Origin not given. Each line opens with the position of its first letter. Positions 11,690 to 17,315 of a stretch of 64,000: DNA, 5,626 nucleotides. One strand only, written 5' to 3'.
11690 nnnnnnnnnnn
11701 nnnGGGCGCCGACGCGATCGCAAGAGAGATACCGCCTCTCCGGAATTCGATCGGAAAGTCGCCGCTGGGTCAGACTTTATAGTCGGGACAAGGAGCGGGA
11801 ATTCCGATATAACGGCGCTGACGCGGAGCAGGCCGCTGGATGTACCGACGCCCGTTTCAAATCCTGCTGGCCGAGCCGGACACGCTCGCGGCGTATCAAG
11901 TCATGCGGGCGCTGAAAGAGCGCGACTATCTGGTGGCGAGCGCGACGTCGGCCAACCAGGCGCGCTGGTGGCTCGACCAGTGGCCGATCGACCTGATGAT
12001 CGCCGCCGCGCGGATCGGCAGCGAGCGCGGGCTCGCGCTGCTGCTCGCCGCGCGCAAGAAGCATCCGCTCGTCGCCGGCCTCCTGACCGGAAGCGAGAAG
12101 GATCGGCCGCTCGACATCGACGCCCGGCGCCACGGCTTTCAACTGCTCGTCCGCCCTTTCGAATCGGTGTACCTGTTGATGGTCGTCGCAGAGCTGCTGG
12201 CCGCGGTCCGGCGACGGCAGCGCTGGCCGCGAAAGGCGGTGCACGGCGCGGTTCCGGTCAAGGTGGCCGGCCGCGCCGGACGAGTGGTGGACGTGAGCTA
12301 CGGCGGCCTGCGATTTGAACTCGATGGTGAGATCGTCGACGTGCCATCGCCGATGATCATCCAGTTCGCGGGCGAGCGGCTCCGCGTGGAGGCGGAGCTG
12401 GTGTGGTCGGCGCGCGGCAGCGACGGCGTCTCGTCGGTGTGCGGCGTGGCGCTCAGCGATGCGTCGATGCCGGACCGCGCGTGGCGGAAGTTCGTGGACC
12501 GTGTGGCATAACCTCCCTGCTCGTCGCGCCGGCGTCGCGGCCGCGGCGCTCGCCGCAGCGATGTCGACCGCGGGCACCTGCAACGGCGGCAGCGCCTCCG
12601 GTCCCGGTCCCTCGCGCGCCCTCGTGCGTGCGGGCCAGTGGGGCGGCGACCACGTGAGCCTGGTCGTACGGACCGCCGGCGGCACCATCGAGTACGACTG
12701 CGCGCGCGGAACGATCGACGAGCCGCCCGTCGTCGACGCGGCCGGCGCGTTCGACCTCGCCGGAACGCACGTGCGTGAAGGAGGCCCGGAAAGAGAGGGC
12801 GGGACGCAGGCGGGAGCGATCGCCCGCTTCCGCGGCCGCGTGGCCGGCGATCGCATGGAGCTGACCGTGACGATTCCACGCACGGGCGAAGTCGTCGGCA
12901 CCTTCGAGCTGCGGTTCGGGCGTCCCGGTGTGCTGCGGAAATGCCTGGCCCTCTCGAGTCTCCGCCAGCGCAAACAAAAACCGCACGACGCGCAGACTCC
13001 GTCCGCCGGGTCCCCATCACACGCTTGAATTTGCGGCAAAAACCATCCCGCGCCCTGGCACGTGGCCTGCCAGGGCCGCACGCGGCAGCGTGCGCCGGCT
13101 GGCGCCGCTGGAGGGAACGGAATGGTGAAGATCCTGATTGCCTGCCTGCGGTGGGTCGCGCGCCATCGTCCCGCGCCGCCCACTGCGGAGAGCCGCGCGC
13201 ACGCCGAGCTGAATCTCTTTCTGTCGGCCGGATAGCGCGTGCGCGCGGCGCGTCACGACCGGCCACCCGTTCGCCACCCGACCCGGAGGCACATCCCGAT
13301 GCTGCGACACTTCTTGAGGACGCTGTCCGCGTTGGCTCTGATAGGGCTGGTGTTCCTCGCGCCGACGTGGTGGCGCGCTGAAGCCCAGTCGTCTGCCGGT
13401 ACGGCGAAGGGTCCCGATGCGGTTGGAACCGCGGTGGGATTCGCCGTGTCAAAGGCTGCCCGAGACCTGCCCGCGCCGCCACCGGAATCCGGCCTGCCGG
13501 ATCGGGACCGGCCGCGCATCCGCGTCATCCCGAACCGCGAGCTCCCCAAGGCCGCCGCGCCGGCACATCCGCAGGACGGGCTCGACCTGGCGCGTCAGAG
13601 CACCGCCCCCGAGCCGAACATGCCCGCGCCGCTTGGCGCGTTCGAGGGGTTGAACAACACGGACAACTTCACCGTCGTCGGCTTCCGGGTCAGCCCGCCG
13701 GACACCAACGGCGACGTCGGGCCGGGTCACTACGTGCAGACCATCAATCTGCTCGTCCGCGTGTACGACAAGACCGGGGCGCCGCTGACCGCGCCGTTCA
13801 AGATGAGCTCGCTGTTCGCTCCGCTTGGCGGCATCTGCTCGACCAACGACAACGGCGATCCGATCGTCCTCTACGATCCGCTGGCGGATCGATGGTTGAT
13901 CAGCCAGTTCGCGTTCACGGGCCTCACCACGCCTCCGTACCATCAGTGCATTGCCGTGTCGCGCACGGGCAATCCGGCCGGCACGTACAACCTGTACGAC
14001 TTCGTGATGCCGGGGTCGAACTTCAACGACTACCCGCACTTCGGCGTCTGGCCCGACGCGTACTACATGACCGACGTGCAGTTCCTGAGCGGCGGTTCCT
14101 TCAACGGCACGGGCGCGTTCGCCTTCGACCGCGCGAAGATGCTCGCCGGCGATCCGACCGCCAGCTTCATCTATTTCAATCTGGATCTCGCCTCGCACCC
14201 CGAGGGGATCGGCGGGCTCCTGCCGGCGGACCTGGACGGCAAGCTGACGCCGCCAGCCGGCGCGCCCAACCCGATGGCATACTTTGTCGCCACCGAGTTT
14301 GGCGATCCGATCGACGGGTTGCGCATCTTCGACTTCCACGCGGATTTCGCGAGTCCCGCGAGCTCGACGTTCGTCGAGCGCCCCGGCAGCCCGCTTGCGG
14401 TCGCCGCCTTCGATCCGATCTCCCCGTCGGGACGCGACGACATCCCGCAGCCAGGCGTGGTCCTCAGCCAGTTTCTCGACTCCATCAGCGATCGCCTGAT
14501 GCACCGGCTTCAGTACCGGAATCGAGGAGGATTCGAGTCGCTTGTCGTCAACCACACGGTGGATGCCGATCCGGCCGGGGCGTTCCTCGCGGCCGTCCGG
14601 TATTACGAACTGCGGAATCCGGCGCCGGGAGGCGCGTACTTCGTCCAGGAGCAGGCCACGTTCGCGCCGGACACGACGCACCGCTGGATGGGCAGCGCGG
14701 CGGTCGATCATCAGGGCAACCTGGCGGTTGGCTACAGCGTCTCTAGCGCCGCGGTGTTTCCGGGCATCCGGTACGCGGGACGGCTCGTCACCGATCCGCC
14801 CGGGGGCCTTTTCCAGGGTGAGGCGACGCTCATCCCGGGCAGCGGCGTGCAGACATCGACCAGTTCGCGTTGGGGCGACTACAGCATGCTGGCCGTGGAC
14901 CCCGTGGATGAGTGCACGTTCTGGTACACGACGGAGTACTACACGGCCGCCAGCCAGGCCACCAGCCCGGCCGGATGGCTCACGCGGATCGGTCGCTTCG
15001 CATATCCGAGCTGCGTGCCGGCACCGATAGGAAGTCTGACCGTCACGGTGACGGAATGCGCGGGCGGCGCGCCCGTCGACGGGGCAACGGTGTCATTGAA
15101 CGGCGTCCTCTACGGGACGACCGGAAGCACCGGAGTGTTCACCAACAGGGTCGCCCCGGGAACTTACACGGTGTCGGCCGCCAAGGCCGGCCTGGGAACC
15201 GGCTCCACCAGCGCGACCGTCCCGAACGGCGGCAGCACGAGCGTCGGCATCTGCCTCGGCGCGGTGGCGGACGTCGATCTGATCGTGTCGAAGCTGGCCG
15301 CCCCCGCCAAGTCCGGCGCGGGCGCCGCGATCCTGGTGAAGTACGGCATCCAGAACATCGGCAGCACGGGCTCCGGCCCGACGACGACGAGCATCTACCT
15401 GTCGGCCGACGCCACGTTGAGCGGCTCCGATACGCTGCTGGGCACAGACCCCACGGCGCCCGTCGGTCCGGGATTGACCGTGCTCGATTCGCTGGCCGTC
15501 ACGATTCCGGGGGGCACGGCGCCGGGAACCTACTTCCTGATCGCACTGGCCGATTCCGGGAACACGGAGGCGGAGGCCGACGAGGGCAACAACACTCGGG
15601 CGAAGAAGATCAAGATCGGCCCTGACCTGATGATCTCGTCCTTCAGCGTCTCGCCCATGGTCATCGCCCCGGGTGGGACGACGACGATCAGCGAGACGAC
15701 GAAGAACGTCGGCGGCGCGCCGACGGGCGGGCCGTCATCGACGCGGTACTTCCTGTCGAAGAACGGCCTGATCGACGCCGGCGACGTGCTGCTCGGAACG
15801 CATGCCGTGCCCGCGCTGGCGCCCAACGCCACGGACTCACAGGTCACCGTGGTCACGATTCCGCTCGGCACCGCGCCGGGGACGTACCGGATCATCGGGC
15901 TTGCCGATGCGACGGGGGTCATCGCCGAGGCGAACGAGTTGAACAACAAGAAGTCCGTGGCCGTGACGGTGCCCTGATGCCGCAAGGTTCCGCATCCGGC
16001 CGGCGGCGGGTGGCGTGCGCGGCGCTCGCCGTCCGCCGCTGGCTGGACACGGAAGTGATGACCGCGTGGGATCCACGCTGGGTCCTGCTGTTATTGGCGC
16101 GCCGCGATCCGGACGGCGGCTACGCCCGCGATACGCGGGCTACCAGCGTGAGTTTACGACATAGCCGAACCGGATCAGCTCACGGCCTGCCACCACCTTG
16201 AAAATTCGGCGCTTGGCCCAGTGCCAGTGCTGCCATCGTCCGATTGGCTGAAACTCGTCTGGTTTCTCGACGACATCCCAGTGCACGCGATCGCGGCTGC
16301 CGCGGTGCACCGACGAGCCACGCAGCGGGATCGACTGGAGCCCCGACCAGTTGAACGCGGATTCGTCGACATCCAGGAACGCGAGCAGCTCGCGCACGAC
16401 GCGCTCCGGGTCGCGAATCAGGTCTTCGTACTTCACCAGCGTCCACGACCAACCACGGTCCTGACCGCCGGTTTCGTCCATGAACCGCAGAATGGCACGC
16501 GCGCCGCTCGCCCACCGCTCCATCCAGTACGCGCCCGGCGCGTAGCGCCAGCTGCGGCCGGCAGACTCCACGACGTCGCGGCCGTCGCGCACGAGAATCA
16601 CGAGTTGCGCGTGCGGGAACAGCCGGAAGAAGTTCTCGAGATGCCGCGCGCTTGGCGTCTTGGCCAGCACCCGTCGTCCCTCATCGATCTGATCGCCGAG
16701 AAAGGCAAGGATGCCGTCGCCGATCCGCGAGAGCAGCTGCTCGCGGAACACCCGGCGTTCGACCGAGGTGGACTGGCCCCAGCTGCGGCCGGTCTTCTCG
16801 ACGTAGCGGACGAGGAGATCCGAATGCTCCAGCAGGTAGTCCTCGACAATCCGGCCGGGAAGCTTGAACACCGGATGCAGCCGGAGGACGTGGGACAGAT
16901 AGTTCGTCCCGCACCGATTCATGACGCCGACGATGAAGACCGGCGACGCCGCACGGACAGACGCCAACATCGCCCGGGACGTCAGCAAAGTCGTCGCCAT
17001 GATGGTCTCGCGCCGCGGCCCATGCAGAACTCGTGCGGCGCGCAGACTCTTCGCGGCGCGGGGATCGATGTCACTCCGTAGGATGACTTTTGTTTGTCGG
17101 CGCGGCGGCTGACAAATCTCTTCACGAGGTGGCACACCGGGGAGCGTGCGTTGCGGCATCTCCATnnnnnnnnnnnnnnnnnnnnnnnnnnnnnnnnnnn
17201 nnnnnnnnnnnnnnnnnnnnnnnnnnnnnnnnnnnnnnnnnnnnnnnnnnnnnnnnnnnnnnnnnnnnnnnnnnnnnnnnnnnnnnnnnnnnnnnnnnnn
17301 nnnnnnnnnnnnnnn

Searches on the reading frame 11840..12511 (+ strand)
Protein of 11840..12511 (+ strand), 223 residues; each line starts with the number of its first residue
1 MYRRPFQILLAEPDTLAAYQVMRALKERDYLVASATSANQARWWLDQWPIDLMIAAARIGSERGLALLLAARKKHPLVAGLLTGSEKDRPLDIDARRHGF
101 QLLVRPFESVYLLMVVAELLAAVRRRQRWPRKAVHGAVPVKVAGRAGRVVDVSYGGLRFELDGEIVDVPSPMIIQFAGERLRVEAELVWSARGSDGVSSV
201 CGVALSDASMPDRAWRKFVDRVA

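Call 7: search_protein_families(library=ncbifam, proteins=[window:11840-12511:+], max_evalue=0.00001)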
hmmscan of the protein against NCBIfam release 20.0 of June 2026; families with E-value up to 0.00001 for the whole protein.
window:11840-12511:+ (223 aa): 1 family
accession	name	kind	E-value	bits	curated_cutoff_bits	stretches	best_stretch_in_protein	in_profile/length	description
TIGR01818.1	ntrC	equivalog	3.5e-06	26.1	558.6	1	10-146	3-140/463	nitrogen regulation protein NR(I)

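Call 48: search_protein_families(library=pfam, proteins=[window:11840-12511:+], max_evalue=0.001)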
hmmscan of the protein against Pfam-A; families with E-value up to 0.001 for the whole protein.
window:11840-12511:+ (223 aa): 2 families
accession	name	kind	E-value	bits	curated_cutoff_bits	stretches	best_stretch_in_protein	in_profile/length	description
PF07238.19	PilZ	-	1.4e-06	29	22.5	1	126-213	2-93/102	PilZ domain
PF00072.30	Response_reg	-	0.00024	21.7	30.2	1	8-99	1-92/111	Response regulator receiver domain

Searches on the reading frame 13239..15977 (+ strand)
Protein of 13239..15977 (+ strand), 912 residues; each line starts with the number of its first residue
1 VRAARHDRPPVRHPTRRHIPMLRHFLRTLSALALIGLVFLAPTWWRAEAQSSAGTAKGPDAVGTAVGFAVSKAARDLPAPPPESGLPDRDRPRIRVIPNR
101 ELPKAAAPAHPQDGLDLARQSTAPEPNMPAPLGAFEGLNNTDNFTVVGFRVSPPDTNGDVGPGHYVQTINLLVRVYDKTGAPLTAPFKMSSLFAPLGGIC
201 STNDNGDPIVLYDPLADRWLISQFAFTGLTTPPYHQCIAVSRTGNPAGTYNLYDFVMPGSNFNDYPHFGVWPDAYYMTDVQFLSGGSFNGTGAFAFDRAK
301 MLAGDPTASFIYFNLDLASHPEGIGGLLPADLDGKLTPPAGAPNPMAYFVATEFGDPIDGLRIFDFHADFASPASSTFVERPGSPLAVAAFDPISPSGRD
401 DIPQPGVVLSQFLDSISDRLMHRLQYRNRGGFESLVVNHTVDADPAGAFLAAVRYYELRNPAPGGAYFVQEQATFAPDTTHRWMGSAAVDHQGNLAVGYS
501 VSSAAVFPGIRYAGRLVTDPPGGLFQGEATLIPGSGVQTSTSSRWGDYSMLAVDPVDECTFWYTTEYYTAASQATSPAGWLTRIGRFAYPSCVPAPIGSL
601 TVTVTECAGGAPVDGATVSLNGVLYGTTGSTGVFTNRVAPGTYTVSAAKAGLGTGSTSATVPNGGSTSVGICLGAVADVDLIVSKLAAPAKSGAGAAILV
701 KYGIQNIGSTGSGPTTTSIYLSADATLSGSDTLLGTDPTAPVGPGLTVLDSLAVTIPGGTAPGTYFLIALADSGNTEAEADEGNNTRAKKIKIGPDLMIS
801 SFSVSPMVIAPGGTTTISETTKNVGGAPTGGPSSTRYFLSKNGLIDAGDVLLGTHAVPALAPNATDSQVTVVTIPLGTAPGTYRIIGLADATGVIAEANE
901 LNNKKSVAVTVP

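Call 7: search_protein_families(library=ncbifam, proteins=[window:13239-15977:+], max_evalue=0.00001)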
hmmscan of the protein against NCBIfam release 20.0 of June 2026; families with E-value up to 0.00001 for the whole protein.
window:13239-15977:+ (912 aa): 0 families

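Call 48: search_protein_families(library=pfam, proteins=[window:13239-15977:+], max_evalue=0.001)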
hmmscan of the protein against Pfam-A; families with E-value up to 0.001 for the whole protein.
window:13239-15977:+ (912 aa): 1 family
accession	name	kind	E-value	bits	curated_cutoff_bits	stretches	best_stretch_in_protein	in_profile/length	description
PF07705.17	CARDB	-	5.4e-19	68.7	22.7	2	680-788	3-100/101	CARDB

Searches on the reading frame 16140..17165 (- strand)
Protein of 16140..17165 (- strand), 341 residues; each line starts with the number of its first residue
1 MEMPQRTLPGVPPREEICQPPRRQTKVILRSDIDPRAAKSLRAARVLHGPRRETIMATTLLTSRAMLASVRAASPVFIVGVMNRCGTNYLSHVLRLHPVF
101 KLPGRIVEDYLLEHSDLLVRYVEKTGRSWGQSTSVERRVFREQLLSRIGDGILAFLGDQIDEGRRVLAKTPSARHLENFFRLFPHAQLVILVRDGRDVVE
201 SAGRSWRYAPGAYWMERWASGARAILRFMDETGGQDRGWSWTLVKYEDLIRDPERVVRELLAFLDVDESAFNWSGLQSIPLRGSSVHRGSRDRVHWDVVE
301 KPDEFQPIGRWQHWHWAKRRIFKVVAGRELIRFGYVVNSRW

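Call 8: search_protein_families(library=ncbifam, proteins=[window:16140-17165:-], max_evalue=0.00001)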
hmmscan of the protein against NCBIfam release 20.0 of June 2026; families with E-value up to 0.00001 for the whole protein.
window:16140-17165:- (341 aa): 0 families

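Call 48: search_protein_families(library=pfam, proteins=[window:16140-17165:-], max_evalue=0.001)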
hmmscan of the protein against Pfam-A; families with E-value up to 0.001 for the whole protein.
window:16140-17165:- (341 aa): 2 families
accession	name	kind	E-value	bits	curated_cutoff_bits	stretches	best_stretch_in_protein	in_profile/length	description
PF13469.12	Sulfotransfer_3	-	1.7e-18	68.1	27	1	75-267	1-213/216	Sulfotransferase family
PF00685.33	Sulfotransfer_1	-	7.7e-08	32.5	22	1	76-267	4-182/255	Sulfotransferase domain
